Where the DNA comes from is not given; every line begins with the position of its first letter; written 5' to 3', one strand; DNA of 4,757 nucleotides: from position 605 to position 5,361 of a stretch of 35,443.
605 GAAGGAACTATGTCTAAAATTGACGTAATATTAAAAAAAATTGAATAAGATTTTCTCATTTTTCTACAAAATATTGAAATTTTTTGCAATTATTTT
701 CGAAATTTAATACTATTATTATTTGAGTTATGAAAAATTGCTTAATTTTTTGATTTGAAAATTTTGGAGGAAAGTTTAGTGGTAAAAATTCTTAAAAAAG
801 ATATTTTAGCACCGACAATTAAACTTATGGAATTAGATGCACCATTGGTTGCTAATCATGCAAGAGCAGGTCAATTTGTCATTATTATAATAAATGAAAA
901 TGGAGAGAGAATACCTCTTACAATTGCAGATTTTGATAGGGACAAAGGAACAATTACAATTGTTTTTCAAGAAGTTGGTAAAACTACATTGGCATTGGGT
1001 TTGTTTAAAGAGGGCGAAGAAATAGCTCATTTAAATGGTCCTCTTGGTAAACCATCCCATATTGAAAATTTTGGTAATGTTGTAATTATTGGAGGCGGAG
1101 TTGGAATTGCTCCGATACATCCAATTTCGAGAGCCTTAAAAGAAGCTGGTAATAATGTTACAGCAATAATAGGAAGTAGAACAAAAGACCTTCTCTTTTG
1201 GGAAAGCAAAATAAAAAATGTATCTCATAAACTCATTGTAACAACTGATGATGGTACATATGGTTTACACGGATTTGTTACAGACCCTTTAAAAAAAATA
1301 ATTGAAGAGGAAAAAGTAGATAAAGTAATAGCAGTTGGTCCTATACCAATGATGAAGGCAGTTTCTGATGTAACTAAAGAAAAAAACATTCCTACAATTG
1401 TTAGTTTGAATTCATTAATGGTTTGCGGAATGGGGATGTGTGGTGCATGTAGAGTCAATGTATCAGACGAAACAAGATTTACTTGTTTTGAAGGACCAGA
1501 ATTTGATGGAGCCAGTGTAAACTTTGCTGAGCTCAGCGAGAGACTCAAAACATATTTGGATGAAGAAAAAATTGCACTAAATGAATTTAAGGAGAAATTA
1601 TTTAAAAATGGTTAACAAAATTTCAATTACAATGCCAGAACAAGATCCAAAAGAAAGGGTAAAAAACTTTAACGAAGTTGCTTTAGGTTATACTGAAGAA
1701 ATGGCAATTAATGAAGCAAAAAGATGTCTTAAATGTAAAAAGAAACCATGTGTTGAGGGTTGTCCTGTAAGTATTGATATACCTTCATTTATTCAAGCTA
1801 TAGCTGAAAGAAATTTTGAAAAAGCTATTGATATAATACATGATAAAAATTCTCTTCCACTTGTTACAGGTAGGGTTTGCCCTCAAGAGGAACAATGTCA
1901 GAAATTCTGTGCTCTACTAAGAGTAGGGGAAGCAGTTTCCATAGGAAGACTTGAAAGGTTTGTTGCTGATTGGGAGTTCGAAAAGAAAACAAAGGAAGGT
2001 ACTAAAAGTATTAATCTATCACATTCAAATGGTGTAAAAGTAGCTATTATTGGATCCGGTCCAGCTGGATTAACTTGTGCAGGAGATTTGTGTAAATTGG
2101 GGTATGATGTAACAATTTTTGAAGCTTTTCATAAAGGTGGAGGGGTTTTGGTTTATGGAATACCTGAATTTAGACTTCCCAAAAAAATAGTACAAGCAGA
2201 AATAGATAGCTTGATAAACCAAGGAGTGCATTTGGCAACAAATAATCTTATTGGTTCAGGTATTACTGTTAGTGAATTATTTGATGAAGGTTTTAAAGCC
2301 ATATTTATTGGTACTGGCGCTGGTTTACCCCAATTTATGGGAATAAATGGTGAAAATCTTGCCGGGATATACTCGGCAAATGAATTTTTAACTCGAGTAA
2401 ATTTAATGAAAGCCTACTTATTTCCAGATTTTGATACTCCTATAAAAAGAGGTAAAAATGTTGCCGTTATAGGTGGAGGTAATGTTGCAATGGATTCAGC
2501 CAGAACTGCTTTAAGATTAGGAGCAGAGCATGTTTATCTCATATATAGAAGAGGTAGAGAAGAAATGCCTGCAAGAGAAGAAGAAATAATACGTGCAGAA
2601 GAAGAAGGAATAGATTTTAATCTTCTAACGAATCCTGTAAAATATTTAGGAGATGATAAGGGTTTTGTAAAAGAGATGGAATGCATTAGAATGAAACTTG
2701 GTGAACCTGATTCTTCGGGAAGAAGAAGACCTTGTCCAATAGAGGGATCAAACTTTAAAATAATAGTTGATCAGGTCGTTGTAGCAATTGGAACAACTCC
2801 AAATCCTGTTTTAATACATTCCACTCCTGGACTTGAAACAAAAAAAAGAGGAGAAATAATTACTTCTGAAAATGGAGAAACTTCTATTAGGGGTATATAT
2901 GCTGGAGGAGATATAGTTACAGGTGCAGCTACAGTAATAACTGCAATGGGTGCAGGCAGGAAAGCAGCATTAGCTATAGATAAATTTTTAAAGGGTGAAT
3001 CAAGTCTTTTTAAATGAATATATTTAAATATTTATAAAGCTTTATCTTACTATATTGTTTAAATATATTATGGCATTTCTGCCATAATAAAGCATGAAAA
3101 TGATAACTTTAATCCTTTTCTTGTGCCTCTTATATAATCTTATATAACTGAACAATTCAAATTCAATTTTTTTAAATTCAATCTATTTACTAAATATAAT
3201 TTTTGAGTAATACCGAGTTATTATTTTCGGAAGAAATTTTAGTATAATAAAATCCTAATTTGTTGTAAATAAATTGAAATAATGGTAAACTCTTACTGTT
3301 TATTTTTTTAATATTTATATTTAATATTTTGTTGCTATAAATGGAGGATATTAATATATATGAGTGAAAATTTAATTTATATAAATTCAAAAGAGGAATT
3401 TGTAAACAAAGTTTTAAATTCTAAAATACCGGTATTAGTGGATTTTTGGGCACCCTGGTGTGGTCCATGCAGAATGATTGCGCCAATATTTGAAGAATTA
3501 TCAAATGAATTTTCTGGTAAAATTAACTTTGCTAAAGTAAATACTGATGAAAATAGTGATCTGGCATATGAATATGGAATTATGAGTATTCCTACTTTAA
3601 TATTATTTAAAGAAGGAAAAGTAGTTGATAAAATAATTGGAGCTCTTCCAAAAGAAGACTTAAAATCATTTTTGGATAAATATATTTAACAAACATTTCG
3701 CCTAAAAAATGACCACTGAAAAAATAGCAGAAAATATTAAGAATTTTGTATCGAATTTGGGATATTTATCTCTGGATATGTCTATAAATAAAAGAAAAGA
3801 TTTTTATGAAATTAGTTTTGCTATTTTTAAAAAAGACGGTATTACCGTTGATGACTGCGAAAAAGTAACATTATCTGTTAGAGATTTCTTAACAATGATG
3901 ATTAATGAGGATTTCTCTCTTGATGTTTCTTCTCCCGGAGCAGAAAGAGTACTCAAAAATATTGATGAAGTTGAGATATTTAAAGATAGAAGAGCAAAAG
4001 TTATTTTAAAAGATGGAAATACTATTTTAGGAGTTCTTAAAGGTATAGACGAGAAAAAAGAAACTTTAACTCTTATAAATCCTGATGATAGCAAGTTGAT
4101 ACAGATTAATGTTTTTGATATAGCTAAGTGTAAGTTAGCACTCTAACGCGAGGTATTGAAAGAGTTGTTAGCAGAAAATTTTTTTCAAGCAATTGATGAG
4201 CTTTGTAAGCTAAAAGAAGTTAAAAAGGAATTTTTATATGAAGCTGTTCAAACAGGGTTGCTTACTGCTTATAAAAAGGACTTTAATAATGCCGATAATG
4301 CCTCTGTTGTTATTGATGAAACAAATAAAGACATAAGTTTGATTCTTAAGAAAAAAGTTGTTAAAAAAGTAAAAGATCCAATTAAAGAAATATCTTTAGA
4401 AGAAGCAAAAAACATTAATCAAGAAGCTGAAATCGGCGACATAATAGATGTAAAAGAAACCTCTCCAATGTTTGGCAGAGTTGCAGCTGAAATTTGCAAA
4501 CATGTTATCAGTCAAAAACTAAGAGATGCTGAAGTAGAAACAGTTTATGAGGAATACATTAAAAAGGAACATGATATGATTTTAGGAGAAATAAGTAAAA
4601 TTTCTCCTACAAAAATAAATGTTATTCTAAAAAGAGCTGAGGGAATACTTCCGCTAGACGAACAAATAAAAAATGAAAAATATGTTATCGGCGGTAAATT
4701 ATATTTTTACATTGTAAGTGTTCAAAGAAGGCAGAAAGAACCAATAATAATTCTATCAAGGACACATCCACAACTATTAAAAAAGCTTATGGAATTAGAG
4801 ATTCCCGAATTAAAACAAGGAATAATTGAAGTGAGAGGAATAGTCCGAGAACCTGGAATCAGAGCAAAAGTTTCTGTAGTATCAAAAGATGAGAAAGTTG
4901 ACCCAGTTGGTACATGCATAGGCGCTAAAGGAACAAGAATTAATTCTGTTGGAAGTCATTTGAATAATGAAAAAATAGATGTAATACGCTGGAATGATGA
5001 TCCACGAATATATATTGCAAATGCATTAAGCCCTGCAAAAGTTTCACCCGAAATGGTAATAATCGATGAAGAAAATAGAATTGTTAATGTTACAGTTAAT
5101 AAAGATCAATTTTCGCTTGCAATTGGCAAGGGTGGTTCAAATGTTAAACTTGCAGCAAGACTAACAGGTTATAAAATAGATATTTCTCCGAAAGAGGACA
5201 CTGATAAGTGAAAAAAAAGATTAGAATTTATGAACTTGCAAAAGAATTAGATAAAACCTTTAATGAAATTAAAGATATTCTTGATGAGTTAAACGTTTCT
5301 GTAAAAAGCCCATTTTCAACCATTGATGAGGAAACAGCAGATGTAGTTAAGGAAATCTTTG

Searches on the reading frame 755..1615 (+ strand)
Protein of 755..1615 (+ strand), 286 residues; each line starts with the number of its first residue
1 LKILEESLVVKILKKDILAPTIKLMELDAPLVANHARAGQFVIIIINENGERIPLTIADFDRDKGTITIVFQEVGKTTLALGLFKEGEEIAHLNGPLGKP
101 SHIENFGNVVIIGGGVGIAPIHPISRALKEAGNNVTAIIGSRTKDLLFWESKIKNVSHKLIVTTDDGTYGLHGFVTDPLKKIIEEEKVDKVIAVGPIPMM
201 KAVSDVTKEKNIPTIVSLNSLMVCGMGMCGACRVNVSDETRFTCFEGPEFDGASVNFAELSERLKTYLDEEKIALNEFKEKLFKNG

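Call 54: search_protein_families(library=pfam, proteins=[window:755-1615:+], max_evalue=0.00001)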
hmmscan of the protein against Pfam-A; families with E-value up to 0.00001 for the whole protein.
window:755-1615:+ (286 aa): 2 families
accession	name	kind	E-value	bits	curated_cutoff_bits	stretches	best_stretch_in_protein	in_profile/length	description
PF10418.14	DHODB_Fe-S_bind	-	2.2e-12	46.9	23.9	1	219-255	1-40/41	Iron-sulfur cluster binding domain of dihydroorotate dehydrogenase B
PF00175.26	NAD_binding_1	-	1.2e-06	29.5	22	1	112-204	2-108/109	Oxidoreductase NAD-binding domain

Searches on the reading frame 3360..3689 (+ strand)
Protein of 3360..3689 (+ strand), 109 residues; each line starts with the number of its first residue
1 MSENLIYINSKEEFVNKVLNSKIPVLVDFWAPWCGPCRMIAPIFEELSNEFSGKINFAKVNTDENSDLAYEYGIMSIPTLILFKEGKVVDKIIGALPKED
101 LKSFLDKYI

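Call 54: search_protein_families(library=pfam, proteins=[window:3360-3689:+], max_evalue=0.00001)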
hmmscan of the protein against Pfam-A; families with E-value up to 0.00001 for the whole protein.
window:3360-3689:+ (109 aa): 4 families
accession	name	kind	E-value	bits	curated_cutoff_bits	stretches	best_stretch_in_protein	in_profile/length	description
PF00085.26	Thioredoxin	-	3.1e-35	120.7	23.5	1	9-107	5-103/103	Thioredoxin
PF13098.12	Thioredoxin_2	-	5.2e-11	43.3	27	1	22-105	5-104/104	Thioredoxin-like domain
PF13905.12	Thioredoxin_8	-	9e-09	36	27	0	24-65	3-46/94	Thioredoxin-like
PF14595.12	Thioredoxin_9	-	6.9e-08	32.9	25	1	11-97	29-118/129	Thioredoxin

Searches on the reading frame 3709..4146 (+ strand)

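Call 54: search_protein_families(library=pfam, proteins=[window:3709-4146:+], max_evalue=0.00001)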
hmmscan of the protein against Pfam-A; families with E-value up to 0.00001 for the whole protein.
window:3709-4146:+ (145 aa): 1 family
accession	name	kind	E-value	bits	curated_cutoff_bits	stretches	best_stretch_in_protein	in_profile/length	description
PF02576.22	RimP_N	-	5.2e-10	40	22.7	1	10-79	2-73/73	RimP N-terminal domain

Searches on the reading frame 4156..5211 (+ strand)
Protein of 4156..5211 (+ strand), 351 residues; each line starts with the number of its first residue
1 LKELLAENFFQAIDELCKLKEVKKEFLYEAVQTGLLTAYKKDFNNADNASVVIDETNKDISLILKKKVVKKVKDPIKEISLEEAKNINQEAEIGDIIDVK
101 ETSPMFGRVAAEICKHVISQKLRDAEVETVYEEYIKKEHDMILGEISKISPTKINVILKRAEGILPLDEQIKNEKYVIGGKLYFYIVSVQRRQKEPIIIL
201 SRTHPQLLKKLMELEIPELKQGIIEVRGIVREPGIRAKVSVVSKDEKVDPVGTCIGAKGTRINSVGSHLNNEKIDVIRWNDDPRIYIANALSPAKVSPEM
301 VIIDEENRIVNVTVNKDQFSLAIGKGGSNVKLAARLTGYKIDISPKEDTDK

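Call 54: search_protein_families(library=pfam, proteins=[window:4156-5211:+], max_evalue=0.00001)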
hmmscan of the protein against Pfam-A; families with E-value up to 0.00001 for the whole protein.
window:4156-5211:+ (351 aa): 4 families
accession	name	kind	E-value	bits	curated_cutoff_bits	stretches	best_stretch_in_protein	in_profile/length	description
PF08529.16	NusA_N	-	3.5e-32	111.6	23.8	1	8-126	1-117/119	NusA N-terminal domain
PF13184.12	KH_5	-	2.6e-26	92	27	1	233-297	1-65/69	NusA-like KH domain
PF07650.23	KH_2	-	6.5e-06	26.3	22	0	285-341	4-58/78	KH domain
PF23095.1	KH_NusA_C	-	7.8e-06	26.3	34.2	0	312-343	3-34/59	Transcription termination/antitermination protein NusA, KH domain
